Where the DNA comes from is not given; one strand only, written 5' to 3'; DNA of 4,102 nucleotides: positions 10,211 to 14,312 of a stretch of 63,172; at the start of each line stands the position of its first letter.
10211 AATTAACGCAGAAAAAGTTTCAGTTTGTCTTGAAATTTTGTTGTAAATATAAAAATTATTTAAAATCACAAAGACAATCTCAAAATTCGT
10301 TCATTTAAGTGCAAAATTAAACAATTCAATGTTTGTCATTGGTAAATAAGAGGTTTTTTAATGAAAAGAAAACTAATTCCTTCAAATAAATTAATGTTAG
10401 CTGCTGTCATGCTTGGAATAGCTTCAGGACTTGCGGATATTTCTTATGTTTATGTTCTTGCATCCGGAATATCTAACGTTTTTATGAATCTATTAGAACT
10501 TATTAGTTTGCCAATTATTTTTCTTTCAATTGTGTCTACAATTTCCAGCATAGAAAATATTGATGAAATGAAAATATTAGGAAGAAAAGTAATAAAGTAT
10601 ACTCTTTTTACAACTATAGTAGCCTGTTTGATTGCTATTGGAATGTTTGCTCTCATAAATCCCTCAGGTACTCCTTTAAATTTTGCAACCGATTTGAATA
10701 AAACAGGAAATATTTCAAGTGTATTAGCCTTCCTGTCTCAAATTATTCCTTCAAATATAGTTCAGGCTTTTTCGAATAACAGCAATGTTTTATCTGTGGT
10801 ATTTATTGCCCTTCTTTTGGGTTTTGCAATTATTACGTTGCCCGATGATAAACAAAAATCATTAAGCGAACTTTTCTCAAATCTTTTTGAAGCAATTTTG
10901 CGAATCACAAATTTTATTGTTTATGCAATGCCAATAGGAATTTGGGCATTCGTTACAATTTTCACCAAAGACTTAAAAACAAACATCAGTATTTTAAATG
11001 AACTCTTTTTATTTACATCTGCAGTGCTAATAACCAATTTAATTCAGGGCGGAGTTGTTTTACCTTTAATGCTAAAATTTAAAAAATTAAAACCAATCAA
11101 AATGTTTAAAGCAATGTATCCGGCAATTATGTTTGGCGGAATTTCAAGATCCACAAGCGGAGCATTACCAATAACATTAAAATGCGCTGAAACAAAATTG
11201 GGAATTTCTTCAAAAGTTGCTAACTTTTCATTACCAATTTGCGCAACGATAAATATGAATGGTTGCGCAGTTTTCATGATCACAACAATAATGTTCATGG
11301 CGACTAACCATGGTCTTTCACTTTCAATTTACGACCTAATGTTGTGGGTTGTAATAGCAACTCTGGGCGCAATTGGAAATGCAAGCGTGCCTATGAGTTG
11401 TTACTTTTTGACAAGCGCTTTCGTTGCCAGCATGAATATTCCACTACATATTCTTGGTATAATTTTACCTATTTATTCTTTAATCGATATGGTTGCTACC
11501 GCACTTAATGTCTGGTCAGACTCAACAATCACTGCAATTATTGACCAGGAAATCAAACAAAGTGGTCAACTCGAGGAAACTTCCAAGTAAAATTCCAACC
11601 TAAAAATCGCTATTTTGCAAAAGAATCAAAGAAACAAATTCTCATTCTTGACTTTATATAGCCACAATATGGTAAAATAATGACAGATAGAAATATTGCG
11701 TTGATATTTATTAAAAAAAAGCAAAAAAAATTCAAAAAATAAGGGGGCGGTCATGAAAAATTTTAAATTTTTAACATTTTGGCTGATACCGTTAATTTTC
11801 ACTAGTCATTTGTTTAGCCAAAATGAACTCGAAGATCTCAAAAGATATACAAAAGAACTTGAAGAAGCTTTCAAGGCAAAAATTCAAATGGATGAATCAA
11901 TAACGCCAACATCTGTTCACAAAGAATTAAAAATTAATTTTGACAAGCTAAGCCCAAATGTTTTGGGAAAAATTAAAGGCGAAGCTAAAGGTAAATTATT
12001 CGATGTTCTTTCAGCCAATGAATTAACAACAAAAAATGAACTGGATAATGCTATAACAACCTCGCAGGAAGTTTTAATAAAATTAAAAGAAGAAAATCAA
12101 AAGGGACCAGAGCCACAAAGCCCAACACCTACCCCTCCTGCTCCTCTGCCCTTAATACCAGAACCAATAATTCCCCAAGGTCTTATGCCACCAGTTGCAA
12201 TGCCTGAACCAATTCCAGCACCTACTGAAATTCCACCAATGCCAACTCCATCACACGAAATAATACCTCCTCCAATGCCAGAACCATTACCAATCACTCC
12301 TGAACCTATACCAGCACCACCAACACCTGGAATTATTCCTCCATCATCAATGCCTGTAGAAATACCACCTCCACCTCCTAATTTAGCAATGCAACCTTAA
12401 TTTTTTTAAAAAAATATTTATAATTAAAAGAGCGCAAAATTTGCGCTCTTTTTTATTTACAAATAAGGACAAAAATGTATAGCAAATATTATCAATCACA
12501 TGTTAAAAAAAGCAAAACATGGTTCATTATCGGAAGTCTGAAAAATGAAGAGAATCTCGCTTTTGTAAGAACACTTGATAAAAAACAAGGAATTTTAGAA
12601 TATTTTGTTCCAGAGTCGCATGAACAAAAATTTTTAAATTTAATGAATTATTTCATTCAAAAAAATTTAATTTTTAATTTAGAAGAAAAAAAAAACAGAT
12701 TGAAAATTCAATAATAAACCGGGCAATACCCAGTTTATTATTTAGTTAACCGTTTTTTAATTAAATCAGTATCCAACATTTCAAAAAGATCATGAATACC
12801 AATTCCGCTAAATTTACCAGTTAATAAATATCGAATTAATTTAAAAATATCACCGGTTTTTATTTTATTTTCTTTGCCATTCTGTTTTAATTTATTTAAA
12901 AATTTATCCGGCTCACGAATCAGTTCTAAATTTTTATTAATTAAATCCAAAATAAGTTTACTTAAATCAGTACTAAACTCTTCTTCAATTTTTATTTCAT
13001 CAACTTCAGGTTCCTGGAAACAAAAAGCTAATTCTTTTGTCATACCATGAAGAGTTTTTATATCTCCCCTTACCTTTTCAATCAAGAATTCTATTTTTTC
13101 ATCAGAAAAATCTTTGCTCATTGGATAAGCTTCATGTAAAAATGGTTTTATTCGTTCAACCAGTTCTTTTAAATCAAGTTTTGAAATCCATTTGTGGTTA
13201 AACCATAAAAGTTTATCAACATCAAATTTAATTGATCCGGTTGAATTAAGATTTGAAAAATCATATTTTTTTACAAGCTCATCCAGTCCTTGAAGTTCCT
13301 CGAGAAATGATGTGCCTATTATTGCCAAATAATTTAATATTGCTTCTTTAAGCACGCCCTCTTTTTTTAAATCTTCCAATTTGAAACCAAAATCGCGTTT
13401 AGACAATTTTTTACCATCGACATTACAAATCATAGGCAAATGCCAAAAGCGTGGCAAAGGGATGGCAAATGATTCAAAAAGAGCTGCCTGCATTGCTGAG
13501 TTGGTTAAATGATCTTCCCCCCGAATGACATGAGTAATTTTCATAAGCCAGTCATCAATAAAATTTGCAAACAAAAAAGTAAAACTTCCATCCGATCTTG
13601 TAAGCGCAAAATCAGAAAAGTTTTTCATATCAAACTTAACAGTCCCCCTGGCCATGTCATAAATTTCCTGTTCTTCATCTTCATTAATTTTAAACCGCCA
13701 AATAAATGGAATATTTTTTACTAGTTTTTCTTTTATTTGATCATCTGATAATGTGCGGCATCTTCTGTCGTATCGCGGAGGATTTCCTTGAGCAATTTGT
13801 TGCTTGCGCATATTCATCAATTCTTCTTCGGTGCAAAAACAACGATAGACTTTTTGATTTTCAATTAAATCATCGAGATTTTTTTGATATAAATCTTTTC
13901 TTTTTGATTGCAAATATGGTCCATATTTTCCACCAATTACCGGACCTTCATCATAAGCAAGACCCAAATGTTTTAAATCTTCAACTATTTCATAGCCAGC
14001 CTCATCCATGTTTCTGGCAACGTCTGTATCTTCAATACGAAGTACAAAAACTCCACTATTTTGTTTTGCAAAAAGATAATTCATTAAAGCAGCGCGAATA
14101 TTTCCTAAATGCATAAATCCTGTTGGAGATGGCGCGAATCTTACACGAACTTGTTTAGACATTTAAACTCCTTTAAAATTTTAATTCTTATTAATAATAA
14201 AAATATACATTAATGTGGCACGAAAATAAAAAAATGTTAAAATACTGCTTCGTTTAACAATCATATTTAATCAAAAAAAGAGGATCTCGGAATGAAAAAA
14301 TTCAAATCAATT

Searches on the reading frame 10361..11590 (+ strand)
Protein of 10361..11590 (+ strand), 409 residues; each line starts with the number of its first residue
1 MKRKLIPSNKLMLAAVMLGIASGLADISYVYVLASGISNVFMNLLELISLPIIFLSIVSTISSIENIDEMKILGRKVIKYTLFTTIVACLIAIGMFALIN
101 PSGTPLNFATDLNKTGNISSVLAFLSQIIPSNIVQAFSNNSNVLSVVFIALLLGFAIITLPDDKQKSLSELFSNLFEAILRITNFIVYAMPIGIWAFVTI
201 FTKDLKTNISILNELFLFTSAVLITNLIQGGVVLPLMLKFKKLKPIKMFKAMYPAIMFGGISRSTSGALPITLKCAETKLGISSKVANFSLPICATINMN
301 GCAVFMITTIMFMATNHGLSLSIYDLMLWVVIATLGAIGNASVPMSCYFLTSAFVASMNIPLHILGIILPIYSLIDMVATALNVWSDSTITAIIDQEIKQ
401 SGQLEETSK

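Call 68: search_protein_families(library=pfam, proteins=[window:10361-11590:+], max_evalue=0.00001)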
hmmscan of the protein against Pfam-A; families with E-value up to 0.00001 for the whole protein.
window:10361-11590:+ (409 aa): 1 family
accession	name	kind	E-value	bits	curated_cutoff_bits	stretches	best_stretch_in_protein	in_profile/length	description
PF00375.23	SDF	-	7.2e-85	285.8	27.9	1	11-396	4-386/387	Sodium:dicarboxylate symporter family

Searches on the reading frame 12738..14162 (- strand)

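Call 68: search_protein_families(library=pfam, proteins=[window:12738-14162:-], max_evalue=0.00001)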
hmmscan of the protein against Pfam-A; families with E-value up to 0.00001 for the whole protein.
window:12738-14162:- (474 aa): 2 families
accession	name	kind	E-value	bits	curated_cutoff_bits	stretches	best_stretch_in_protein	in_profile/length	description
PF00749.27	tRNA-synt_1c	-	1.8e-83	280.5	23.4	1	4-320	1-314/314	tRNA synthetases class I (E and Q), catalytic domain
PF19269.4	Anticodon_2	-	1.9e-14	54.7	23.6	1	333-473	1-138/141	Anticodon binding domain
